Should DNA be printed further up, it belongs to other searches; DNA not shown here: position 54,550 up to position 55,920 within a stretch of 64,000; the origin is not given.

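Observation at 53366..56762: Translationally coupled four-gene operon: APH-fold kinase, RsgA-paralog GTPase, RNHCP zinc-ribbon protein, tandem GNAT acetyltransferase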

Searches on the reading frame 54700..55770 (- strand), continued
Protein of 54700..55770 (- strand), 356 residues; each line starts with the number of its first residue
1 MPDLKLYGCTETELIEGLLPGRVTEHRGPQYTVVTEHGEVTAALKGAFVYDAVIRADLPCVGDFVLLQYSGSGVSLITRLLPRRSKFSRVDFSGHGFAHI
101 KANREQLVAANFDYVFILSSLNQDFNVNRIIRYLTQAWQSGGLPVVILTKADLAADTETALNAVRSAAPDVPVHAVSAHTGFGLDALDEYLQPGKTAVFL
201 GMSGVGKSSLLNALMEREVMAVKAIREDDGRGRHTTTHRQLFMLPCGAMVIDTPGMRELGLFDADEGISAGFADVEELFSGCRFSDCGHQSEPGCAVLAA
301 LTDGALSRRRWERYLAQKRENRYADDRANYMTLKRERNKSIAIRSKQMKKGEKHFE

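Call 62: get_annotated_region(hit=H4, flank=5000)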
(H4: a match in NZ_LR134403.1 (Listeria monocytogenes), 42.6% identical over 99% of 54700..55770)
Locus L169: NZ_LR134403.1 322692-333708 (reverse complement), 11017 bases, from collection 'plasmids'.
description: Listeria monocytogenes strain NCTC7974 plasmid 6, complete sequence
organism: Listeria monocytogenes (NCBI taxid 1639)
taxonomy: Bacteria; Bacillota; Bacilli; Bacillales; Listeriaceae; Listeria; Listeria monocytogenes
host: -; source: Homo sapiens,Vein blood; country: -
typing (MOB-suite, as given by PLSDB): non-mobilizable
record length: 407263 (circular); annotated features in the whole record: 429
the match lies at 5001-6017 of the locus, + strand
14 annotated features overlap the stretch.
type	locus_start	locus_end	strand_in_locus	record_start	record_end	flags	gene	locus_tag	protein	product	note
CDS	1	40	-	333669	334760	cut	-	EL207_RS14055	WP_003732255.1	hypothetical protein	-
CDS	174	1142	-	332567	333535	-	-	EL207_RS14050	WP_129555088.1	ROK family glucokinase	GO:0006096 - glycolytic process [Evidence IEA]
CDS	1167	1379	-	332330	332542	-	-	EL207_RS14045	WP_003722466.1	YqgQ family protein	-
CDS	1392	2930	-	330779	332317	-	-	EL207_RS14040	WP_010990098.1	rhomboid family intramembrane serine protease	-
CDS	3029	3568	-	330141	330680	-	-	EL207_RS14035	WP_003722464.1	5-formyltetrahydrofolate cyclo-ligase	GO:0006730 - one-carbon metabolic process [Evidence IEA]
CDS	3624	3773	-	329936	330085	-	rpmG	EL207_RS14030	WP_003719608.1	50S ribosomal protein L33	GO:0006412 - translation [Evidence IEA]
CDS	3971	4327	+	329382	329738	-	-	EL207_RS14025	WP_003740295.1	hypothetical protein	-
CDS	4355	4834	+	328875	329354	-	-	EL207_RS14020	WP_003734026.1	endolytic transglycosylase MltG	-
CDS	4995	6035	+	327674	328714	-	rsgA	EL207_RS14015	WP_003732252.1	ribosome small subunit-dependent GTPase A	GO:0006412 - translation [Evidence IEA]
CDS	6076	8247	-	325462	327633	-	pnp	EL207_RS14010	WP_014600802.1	polyribonucleotide nucleotidyltransferase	GO:0006402 - mRNA catabolic process [Evidence IEA]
CDS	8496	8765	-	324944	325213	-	rpsO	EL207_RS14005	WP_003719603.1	30S ribosomal protein S15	GO:0006412 - translation [Evidence IEA]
CDS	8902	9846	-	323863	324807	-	-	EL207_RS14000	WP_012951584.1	bifunctional riboflavin kinase/FAD synthetase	-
CDS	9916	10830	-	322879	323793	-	truB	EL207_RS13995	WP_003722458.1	tRNA pseudouridine(55) synthase TruB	GO:0006400 - tRNA modification [Evidence IEA]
CDS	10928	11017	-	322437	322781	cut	rbfA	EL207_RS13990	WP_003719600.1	30S ribosome-binding factor RbfA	GO:0006396 - RNA processing [Evidence IEA]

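Call 63: search_protein_families(library=pfam, proteins=[L168:4374-5954:+], max_evalue=0.001)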
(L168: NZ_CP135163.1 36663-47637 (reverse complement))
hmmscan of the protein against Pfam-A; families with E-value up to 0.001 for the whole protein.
L168:4374-5954:+ (526 aa): 12 families
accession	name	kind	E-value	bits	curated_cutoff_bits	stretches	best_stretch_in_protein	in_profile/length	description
PF03193.22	RsgA_GTPase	-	9.2e-43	146.5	30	1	266-447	1-173/174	RsgA GTPase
PF01926.29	MMR_HSR1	-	5.7e-09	36.5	21.9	1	382-464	1-76/113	50S ribosome-binding GTPase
PF00583.31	Acetyltransf_1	-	9.2e-08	32.8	20.7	1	40-121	22-98/116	Acetyltransferase (GNAT) family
PF13508.13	Acetyltransf_7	-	3e-06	27.9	27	1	55-134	7-83/84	Acetyltransferase (GNAT) domain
PF00005.33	ABC_tran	-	5.4e-06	27.5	25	1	373-411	4-42/137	ABC transporter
PF04548.22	AIG1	-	2.5e-05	24.1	27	1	382-447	2-64/212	AIG1 family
PF00350.29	Dynamin_N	-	5.4e-05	23.7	27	0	383-409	1-27/168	Dynamin family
PF00009.33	GTP_EFTU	-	0.00024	21.2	26.5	0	274-377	72-182/188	Elongation factor Tu GTP binding domain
PF10662.15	PduV-EutP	-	0.00048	20.4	21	0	331-377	93-141/143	Ethanolamine utilisation - propanediol utilisation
PF13527.13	Acetyltransf_9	-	0.0007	20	25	0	45-134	35-125/127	Acetyltransferase (GNAT) domain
PF00735.24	Septin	-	0.00076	19.3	26.2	0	382-441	6-71/280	Septin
PF16745.11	RsgA_N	-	0.00091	19.4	27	0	210-261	2-52/54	RsgA N-terminal domain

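Call 64: search_protein_families(library=padloc, proteins=[window:54700-55770:-], max_evalue=0.01)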
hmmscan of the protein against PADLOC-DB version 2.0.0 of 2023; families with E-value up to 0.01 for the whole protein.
window:54700-55770:- (356 aa): 2 families
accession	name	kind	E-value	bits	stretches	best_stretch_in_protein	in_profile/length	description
PDLC04140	mad8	-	0.0011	16.6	1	184-232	17-68/314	mads_8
PDLC00271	PtuA1|PtuA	-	0.0017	16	1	186-235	16-64/421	AAA ATPase domain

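Call 80: search_protein_families(library=pfam, proteins=[L166:2586-3200:+, L166:3256-3798:+, L166:6501-7556:+, L090:3393-3743:+, L090:3740-4093:+, L090:22-1764:+, L117:3896-4753:+, L099:1320-1850:+, L115:2338-3246:+, L149:7-459:+], max_evalue=0.001)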
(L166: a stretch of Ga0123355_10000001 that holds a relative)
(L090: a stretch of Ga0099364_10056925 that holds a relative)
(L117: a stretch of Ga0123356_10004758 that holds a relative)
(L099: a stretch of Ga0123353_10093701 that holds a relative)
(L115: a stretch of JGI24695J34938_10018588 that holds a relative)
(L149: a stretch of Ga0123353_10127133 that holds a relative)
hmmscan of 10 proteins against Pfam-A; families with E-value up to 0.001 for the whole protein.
L166:2586-3200:+ (204 aa): 0 families

L166:3256-3798:+ (180 aa): 5 families
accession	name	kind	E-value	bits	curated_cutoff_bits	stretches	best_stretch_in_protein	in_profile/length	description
PF07931.18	CPT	-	2.3e-32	112.6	22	1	14-176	1-170/172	Chloramphenicol phosphotransferase-like protein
PF13238.12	AAA_18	-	4.8e-10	40.4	29.4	1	17-141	1-118/128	AAA domain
PF13671.12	AAA_33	-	1e-07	32.8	27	1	17-138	2-122/143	AAA domain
PF08433.16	KTI12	-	0.00017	21.7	22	1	17-138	4-123/271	Chromatin associated protein KTI12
PF01583.26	APS_kinase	-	0.00039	20.9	21.1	1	13-132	1-119/152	Adenylylsulphate kinase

L166:6501-7556:+ (351 aa): 1 family
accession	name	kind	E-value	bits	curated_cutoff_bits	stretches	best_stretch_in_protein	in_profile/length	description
PF07833.16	Cu_amine_oxidN1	-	1.4e-07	31.9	24.2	1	263-334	22-97/108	Copper amine oxidase N-terminal domain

L090:3393-3743:+ (116 aa): 2 families
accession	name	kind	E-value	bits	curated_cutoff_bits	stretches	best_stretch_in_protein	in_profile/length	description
PF08780.16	NTase_sub_bind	-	4.7e-22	78.8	31.8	1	21-113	33-125/126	Nucleotidyltransferase substrate binding protein like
PF01934.22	HepT-like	-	2.7e-05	24.3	23.5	1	22-111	31-119/120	Ribonuclease HepT-like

L090:3740-4093:+ (117 aa): 3 families
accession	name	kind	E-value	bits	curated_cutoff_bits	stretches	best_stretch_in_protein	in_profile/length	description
PF18765.7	Polbeta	-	2.9e-12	47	26.9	1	25-98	16-89/93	Polymerase beta, Nucleotidyltransferase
PF01909.29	NTP_transf_2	-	2.9e-09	37.6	21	1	11-90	3-87/93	Nucleotidyltransferase domain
PF22600.2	MTPAP-like_central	-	2.5e-05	24.8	27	1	12-47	29-64/139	Poly(A) RNA polymerase, mitochondrial-like, central palm domain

L090:22-1764:+ (580 aa): 3 families
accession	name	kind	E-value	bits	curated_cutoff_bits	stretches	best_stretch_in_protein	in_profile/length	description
PF00133.28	tRNA-synt_1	-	4.2e-34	118.4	22.7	1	93-303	189-411/414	tRNA synthetases class I (I, L, M and V)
PF08264.19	Anticodon_1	-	1.5e-24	87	25.1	1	366-480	1-108/148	Anticodon-binding domain of tRNA ligase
PF09334.17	tRNA-synt_1g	-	0.00048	19.5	20.1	0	251-310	315-371/391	tRNA synthetases class I (M)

L117:3896-4753:+ (285 aa): 0 families

L099:1320-1850:+ (176 aa): 1 family
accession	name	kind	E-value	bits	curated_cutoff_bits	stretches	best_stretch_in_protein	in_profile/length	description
PF21805.3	Imm5_like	-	3.8e-38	130.7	25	1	22-156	2-128/129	Imm-5 like putative immunity protein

L115:2338-3246:+ (302 aa): 4 families
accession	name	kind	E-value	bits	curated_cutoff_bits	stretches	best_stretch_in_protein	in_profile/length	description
PF00583.31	Acetyltransf_1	-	4.4e-11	43.5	20.7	1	199-287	25-116/116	Acetyltransferase (GNAT) family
PF13302.13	Acetyltransf_3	-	1.5e-06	29.4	25.4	1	189-287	35-137/138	Acetyltransferase (GNAT) domain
PF08445.16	FR47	-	1.6e-05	25.3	22.1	1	225-290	16-80/86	FR47-like protein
PF13523.12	Acetyltransf_8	-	3.7e-05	23.8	27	1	237-290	86-140/145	Acetyltransferase (GNAT) domain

L149:7-459:+ (150 aa): 5 families
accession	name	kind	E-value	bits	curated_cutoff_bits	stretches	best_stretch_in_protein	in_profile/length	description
PF05958.17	tRNA_U5-meth_tr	-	2e-20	73.6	23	1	7-146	205-355/357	tRNA (Uracil-5-)-methyltransferase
PF13847.12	Methyltransf_31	-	4.2e-08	33.4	27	1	3-79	3-81/145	Methyltransferase domain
PF03602.21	Cons_hypoth95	-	2.1e-06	28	24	1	4-95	42-138/182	Conserved hypothetical protein 95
PF09445.16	Methyltransf_15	-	2.6e-05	24.3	22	1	5-85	2-84/165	RNA cap guanine-N2 methyltransferase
PF13649.12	Methyltransf_25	-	0.0003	21.9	27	1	7-77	1-69/97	Methyltransferase domain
